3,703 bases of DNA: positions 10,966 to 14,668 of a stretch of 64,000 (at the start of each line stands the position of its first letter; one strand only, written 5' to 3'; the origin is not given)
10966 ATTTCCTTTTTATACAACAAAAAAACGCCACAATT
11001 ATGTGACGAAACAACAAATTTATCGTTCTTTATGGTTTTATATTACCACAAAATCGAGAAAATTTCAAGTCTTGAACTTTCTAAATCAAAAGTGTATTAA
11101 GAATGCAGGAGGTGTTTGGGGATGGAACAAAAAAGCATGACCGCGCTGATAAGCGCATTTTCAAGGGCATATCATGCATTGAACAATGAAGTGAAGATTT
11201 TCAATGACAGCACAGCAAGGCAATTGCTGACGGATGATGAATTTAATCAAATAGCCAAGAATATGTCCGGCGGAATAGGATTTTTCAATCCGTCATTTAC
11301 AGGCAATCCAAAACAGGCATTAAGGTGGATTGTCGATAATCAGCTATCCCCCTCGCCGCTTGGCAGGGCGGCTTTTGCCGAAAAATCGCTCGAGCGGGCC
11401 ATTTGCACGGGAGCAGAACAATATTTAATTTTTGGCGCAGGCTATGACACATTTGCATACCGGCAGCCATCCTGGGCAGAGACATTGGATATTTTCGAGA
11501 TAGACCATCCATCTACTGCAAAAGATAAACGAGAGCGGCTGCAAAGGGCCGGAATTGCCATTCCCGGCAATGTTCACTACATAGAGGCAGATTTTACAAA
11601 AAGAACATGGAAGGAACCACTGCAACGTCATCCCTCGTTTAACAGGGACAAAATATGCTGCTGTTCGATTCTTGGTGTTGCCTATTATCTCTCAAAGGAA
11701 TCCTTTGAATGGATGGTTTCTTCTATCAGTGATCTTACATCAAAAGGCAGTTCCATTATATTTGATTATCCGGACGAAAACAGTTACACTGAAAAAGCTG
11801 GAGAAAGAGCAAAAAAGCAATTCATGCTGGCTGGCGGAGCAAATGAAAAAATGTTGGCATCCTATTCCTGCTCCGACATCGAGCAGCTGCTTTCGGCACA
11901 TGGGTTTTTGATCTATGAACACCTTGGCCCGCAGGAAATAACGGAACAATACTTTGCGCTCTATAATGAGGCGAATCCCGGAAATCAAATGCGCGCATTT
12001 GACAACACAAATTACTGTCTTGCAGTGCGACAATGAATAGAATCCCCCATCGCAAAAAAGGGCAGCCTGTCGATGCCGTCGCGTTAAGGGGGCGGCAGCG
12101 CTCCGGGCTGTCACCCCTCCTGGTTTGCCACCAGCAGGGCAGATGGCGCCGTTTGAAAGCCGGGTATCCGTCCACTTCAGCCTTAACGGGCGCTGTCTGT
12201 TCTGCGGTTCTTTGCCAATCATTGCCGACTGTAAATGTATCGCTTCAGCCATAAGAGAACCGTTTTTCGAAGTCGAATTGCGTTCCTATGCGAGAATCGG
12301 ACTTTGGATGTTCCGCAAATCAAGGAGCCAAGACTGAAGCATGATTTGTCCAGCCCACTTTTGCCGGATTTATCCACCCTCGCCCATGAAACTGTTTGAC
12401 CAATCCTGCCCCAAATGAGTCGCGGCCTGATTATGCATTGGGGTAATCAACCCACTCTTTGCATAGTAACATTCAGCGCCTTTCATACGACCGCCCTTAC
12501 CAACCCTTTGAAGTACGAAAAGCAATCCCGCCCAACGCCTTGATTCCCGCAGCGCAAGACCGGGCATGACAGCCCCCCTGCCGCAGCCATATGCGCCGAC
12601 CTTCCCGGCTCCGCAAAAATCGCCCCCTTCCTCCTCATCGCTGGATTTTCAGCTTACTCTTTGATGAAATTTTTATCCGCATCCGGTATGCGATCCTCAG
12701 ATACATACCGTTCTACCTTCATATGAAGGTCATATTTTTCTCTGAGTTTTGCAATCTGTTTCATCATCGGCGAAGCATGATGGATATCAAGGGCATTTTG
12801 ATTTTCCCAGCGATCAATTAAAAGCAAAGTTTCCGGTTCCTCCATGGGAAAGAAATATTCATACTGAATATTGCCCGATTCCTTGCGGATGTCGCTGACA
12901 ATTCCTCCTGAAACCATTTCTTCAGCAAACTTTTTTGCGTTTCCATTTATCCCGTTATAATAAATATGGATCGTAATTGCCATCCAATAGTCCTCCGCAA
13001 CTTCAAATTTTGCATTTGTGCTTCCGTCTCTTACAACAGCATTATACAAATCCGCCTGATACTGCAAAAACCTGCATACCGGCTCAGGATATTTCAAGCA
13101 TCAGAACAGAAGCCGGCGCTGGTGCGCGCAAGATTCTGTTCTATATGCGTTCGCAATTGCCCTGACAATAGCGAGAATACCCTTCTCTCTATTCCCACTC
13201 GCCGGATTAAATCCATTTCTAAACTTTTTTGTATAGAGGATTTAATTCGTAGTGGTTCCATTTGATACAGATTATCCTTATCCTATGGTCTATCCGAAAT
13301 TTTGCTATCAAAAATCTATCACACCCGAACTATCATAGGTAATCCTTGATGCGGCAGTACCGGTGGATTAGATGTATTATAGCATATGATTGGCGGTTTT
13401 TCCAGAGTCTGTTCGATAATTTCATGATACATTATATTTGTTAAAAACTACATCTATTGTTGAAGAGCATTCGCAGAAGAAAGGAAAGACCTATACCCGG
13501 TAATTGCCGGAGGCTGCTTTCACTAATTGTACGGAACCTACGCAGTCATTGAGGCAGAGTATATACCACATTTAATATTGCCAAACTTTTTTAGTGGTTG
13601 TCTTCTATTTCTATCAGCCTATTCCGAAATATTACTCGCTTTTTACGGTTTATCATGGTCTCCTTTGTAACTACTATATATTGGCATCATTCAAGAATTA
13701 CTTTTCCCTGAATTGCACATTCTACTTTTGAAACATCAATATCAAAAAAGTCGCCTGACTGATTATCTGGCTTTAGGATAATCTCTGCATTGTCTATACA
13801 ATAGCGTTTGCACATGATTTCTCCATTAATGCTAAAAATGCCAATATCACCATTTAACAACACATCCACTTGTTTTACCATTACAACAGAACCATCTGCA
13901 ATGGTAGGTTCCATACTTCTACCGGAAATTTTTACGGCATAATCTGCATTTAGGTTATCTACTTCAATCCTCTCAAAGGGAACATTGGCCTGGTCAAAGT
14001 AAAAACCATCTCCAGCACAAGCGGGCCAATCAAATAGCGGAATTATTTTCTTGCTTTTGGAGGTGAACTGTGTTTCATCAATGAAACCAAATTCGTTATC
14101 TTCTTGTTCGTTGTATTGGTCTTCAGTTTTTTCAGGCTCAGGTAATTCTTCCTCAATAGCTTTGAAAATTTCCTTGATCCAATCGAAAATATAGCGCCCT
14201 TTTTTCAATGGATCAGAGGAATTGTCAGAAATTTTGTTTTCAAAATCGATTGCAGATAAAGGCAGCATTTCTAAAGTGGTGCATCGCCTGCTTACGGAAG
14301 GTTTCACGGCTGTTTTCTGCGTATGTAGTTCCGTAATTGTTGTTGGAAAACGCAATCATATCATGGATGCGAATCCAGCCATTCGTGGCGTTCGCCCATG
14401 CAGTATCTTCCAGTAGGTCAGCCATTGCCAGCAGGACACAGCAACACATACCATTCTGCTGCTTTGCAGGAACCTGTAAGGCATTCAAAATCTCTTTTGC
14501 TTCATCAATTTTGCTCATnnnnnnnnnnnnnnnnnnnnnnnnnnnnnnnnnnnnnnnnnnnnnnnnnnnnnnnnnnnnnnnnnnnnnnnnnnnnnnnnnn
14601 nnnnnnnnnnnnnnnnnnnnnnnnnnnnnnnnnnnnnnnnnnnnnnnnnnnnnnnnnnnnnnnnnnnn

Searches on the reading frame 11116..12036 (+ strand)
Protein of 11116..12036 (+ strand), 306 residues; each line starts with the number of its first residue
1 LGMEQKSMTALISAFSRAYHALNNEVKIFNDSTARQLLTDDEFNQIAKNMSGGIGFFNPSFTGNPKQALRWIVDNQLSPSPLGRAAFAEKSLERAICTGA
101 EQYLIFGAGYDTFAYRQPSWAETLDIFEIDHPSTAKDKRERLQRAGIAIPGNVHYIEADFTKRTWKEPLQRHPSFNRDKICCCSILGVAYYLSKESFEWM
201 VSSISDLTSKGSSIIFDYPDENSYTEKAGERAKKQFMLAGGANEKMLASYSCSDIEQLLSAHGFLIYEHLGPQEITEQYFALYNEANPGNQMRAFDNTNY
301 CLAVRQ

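Call 22: search_protein_families(library=pfam, proteins=[window:11116-12036:+], max_evalue=0.001)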
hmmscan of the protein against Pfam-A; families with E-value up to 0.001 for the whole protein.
window:11116-12036:+ (306 aa): 1 family
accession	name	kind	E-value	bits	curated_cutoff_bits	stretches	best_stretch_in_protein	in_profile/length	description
PF04072.20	LCM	-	4.8e-39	134.6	22.3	1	10-200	1-182/187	Leucine carboxyl methyltransferase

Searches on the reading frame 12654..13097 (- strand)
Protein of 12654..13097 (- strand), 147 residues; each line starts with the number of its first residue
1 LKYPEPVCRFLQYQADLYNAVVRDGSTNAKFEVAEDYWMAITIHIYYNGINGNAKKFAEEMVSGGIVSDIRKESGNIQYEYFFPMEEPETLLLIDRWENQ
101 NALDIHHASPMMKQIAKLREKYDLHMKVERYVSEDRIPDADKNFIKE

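Call 22: search_protein_families(library=pfam, proteins=[window:12654-13097:-], max_evalue=0.001)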
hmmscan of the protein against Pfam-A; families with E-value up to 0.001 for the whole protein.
window:12654-13097:- (147 aa): 1 family
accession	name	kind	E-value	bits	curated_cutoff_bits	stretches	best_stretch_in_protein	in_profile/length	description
PF03992.22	ABM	-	2.2e-11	44.2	23.1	1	41-117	2-77/78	Antibiotic biosynthesis monooxygenase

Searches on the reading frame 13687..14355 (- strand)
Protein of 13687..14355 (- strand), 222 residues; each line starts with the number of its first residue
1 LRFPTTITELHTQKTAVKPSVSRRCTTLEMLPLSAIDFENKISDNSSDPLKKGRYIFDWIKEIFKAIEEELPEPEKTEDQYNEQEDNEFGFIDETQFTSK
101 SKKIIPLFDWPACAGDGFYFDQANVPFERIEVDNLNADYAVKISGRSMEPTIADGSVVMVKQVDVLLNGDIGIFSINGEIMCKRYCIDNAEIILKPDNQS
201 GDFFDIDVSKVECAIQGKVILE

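Call 3: search_protein_families(library=pfam, proteins=[window:13687-14355:-], max_evalue=1)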
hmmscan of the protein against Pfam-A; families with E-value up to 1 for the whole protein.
window:13687-14355:- (222 aa): 2 families
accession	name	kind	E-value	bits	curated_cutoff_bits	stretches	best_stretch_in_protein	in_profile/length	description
PF00717.28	Peptidase_S24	-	4.6e-20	71.9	23.3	1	114-220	8-116/116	Peptidase S24-like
PF10502.14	Peptidase_S26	-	0.1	13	22.9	1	141-175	26-64/168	Signal peptidase, peptidase S26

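Call 39: search_protein_families(library=ncbifam, proteins=[window:13687-14268:-], max_evalue=0.001)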
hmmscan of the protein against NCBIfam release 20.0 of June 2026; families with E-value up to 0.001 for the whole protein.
window:13687-14268:- (193 aa): 3 families
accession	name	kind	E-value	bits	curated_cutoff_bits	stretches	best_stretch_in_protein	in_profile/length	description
TIGR00498.1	lexA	equivalog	4.5e-13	49.3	110.95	1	103-191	109-196/203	transcriptional repressor LexA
NF007621.2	PRK10276.1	subfamily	2.3e-09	37.3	110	1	93-189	13-109/115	translesion error-prone DNA polymerase V autoproteolytic subunit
TIGR02228.1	sigpep_I_arch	equivalog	0.00039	20.3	51.85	1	109-150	31-74/158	signal peptidase I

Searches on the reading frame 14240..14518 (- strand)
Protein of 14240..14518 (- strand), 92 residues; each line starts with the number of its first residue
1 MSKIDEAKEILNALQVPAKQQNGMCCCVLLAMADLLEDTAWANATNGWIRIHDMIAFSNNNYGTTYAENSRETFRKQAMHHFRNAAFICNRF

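Call 3: search_protein_families(library=pfam, proteins=[window:14240-14518:-], max_evalue=1)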
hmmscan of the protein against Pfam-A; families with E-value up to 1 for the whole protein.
window:14240-14518:- (92 aa): 1 family
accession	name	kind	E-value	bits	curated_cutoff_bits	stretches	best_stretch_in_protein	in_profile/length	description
PF17728.7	BsuBI_PstI_RE_N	-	9.2e-29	100.5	27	1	1-91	1-91/140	BsuBI/PstI restriction endonuclease HTH domain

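Call 18: find_encoding_contigs(protein=window:14240-14518:-, flank=10000, max_places=6)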
Protein window:14240-14518:- (92 aa): 5 contigs read that carry it; 5 places shown.
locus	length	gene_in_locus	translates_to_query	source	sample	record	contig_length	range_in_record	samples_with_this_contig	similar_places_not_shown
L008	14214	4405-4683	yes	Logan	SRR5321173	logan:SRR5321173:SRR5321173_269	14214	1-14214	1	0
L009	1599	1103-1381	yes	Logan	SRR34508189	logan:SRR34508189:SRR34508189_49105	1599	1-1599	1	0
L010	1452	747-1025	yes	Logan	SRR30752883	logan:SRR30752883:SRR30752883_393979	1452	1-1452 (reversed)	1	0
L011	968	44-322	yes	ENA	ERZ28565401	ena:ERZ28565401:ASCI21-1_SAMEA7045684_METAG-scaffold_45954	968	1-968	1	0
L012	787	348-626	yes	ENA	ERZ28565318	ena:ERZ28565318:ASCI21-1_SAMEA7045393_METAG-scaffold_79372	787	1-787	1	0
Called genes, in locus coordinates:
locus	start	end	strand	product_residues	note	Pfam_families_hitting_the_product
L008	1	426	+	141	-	?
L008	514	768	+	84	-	-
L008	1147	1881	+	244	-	-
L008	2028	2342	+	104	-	-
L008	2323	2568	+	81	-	PF19537:DUF6061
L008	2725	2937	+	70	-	PF13443:HTH_26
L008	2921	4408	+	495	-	PF02384:N6_Mtase, PF07669:Eco57I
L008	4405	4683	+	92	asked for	PF17728:BsuBI_PstI_RE_N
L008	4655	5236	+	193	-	PF00717:Peptidase_S24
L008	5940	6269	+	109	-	PF03992:ABM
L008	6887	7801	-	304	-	PF04072:LCM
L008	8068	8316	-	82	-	-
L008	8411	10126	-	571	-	PF00920:ILVD_EDD_N, PF24877:ILV_EDD_C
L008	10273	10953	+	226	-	PF00392:GntR, PF07729:FCD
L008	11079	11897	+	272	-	PF01522:Polysacc_deac_1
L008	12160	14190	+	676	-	PF01471:PG_binding_1, PF08823:PG_binding_2 (faint), PF09374:PG_binding_3 (faint), PF01471:PG_binding_1, PF05382:Amidase_5, PF00877:NLPC_P60, PF05257:CHAP (weak)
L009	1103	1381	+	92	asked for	PF17728:BsuBI_PstI_RE_N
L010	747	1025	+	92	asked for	PF17728:BsuBI_PstI_RE_N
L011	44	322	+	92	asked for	PF17728:BsuBI_PstI_RE_N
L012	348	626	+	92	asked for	PF17728:BsuBI_PstI_RE_N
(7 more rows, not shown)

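Call 39: search_protein_families(library=ncbifam, proteins=[window:14240-14518:-], max_evalue=0.001)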
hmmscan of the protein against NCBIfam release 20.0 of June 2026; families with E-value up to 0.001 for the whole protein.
window:14240-14518:- (92 aa): 0 families
